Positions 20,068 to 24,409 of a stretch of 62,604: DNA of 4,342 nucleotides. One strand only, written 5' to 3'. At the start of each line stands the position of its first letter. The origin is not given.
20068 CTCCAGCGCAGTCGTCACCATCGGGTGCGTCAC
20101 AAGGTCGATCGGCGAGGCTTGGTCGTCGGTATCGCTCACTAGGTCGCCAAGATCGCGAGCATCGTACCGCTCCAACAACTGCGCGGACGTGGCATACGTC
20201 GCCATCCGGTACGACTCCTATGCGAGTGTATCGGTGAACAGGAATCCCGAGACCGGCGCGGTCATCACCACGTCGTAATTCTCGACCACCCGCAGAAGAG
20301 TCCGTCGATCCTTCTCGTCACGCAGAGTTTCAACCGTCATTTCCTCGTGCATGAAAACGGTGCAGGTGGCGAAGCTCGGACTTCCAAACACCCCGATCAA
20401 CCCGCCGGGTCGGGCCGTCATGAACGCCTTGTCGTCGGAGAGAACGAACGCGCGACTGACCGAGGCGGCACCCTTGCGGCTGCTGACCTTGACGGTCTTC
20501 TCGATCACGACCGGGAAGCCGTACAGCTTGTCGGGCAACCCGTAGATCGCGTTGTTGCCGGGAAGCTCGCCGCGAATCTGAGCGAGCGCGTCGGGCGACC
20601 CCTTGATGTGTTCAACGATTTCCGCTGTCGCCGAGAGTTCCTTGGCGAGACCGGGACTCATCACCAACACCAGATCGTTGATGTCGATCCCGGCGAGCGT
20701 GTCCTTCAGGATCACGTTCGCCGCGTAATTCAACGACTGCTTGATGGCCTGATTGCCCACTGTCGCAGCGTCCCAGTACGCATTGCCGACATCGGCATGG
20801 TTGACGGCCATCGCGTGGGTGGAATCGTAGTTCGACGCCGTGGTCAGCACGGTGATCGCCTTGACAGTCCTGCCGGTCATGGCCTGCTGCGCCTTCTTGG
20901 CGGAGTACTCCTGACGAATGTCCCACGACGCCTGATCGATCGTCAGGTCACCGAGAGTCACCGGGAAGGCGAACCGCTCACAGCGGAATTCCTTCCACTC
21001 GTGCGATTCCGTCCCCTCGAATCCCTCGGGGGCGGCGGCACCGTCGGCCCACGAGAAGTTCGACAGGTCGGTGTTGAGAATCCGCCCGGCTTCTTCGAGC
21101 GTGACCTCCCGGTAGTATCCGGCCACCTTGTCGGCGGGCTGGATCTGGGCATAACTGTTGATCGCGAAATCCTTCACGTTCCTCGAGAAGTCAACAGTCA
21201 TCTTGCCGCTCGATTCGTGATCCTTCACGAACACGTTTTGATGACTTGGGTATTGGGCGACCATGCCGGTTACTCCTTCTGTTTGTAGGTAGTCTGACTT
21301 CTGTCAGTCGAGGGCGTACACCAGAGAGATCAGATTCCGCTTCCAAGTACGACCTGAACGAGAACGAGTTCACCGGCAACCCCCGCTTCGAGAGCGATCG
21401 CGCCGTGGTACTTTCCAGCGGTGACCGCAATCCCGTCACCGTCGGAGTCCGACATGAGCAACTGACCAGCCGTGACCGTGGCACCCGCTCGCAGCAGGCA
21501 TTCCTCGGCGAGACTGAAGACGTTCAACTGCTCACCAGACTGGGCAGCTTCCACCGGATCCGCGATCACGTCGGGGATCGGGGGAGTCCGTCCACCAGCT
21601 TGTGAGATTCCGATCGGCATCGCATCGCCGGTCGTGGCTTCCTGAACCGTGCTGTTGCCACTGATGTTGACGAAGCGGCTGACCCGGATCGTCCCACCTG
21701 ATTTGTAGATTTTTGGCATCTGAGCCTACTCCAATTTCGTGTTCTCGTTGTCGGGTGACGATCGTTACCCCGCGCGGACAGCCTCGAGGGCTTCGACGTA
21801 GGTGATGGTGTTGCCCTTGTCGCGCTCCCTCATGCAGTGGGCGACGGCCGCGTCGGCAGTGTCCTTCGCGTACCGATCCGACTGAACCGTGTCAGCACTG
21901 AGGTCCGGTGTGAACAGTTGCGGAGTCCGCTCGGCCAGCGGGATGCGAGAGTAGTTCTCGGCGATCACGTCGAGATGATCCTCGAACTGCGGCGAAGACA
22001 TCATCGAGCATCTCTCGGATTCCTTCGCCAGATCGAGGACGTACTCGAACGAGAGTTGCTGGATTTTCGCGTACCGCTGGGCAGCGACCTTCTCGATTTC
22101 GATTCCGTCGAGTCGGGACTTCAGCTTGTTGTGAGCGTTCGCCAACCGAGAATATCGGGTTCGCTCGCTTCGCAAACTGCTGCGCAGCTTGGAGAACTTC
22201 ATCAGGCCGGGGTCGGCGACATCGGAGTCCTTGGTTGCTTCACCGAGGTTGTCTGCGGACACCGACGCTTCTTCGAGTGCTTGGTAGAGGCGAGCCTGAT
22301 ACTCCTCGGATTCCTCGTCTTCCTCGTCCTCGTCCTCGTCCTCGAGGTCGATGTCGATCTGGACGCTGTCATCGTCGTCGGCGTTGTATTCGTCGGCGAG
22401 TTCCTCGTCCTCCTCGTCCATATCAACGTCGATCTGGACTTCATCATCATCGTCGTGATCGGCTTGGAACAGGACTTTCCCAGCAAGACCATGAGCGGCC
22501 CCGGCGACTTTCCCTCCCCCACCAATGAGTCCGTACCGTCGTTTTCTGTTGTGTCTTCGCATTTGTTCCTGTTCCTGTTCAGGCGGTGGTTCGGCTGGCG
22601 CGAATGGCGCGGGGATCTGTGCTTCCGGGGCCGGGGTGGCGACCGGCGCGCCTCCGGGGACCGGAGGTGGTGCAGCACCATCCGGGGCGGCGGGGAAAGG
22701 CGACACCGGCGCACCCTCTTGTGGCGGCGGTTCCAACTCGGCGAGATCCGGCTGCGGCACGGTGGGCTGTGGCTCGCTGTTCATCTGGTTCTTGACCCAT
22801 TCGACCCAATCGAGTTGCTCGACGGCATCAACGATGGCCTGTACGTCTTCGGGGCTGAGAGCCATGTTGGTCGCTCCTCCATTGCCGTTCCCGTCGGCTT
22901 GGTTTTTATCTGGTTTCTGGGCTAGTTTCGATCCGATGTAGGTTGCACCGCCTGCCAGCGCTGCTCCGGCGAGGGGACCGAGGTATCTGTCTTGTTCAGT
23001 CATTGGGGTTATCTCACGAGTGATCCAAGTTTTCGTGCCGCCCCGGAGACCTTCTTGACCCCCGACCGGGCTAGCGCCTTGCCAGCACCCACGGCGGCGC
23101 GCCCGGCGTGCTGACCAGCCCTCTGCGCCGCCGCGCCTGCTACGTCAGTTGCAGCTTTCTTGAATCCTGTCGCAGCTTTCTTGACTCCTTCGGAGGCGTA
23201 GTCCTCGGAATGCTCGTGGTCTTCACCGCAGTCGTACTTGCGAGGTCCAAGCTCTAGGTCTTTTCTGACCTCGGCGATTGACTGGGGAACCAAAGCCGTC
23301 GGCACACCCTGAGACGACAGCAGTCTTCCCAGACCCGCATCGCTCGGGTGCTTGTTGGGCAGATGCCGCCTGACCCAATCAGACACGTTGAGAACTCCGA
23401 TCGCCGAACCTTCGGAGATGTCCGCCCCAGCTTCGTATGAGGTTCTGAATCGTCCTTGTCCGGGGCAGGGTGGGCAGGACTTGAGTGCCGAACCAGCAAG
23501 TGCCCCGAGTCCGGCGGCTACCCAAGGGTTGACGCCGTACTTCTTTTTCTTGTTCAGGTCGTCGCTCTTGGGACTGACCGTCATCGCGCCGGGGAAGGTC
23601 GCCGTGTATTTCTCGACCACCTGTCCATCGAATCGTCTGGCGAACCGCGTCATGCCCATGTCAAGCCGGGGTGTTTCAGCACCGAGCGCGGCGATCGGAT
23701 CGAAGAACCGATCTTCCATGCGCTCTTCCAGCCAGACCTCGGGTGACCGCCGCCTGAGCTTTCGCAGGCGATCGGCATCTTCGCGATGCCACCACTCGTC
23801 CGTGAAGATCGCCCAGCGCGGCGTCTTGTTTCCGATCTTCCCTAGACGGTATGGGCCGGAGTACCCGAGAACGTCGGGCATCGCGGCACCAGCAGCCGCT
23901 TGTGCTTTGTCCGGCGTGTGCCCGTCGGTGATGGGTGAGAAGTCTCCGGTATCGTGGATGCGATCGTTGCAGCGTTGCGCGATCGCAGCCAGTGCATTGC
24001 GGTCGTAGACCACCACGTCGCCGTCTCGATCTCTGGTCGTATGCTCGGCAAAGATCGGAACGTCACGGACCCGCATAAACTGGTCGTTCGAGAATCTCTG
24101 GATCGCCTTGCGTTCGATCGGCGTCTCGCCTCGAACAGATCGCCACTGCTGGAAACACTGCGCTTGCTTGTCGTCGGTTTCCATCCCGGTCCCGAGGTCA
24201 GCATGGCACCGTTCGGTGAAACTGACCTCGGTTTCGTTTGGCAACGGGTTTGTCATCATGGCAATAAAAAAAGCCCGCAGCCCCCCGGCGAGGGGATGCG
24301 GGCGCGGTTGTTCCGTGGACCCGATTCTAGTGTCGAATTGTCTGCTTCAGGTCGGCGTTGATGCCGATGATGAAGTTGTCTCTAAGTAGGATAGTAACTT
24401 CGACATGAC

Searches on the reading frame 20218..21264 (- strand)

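Call 4: search_protein_families(library=pfam, proteins=[window:20218-21264:-], max_evalue=0.01)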
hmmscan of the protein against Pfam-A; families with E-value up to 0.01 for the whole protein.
window:20218-21264:- (348 aa): 0 families

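Call 18: search_protein_families(library=phrogs, proteins=[window:20218-21264:-], max_evalue=0.001)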
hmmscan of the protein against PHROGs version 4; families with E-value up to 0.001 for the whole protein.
window:20218-21264:- (348 aa): 1 family
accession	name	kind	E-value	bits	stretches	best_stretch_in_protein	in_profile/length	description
phrog_1005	-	head and packaging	1.5e-07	32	1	87-347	74-314/315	major head protein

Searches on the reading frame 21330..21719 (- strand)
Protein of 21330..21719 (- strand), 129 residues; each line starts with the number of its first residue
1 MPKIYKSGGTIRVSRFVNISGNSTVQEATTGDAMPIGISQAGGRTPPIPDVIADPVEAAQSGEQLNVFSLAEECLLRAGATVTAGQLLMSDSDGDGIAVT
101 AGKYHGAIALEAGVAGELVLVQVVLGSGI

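Call 56: search_protein_families(library=pfam, proteins=[window:21330-21719:-], max_evalue=1)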
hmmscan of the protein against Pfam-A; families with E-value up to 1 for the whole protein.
window:21330-21719:- (129 aa): 2 families
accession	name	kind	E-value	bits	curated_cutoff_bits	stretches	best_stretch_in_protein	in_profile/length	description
PF23982.2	XM1_gp53_minor_capsid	-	8.2e-05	22.9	27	1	4-111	30-137/154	XM1 gp53 minor capsid protein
PF09956.15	Phage_cement_2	-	0.0036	18.1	24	1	59-117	36-96/103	Phage cement protein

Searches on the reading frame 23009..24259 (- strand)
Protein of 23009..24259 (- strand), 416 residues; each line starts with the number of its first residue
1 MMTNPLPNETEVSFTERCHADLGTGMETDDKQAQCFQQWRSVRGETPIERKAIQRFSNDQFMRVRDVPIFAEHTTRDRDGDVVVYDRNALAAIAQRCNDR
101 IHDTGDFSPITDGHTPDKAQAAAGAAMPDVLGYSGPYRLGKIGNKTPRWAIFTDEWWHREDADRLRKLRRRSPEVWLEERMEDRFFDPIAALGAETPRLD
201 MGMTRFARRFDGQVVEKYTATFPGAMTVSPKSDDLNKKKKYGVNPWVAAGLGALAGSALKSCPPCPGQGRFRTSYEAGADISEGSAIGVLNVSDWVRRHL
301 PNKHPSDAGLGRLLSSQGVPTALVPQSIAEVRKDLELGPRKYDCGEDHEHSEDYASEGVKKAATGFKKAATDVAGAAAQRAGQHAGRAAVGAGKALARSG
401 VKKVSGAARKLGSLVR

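Call 4: search_protein_families(library=pfam, proteins=[window:23009-24259:-], max_evalue=0.01)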
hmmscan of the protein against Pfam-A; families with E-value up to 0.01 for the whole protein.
window:23009-24259:- (416 aa): 0 families

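Call 18: search_protein_families(library=phrogs, proteins=[window:23009-24259:-], max_evalue=0.001)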
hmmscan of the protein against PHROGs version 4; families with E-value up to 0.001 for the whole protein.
window:23009-24259:- (416 aa): 0 families

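Call 56: search_protein_families(library=pfam, proteins=[window:23009-24259:-], max_evalue=1)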
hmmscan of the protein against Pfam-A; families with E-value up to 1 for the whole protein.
window:23009-24259:- (416 aa): 0 families

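Call 101: search_solved_structures(query=window:23009-24259:-, max_evalue=10, show_alignments=2)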
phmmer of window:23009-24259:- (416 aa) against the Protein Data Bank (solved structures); distinct sequences matched with E-value up to 10: 0.

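Call 103: find_homologous_proteins(query=window:23009-24259:-, max_evalue=0.001)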
Query window:23009-24259:- (416 aa): 122 proteins with E <= 0.001 among 8000 candidates; the best 120 are listed.
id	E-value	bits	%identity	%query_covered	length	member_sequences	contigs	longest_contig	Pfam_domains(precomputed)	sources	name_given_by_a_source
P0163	7.9e-283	956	100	100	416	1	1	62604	-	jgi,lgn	-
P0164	2.2e-154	533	68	80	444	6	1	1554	-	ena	-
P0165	5.3e-142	492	65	78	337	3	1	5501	-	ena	-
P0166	1.1e-122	428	65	67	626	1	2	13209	-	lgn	-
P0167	4.8e-118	413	61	67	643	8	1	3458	-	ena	-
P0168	7.1e-114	399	58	71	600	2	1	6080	-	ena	-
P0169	8.7e-95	337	60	59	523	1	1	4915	-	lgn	-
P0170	5.9e-92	327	62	56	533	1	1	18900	-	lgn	-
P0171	6.6e-92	327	60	59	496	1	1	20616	-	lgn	-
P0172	8.9e-92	327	57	63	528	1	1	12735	-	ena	-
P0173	1.1e-91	326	58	61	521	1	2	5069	-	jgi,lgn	jgi:hypothetical protein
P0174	1.3e-89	319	59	57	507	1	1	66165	-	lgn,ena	-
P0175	1.8e-89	319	60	57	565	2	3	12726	-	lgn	-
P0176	2.5e-89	319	59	57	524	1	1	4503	-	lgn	-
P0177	2.1e-88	316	62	54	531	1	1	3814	-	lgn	-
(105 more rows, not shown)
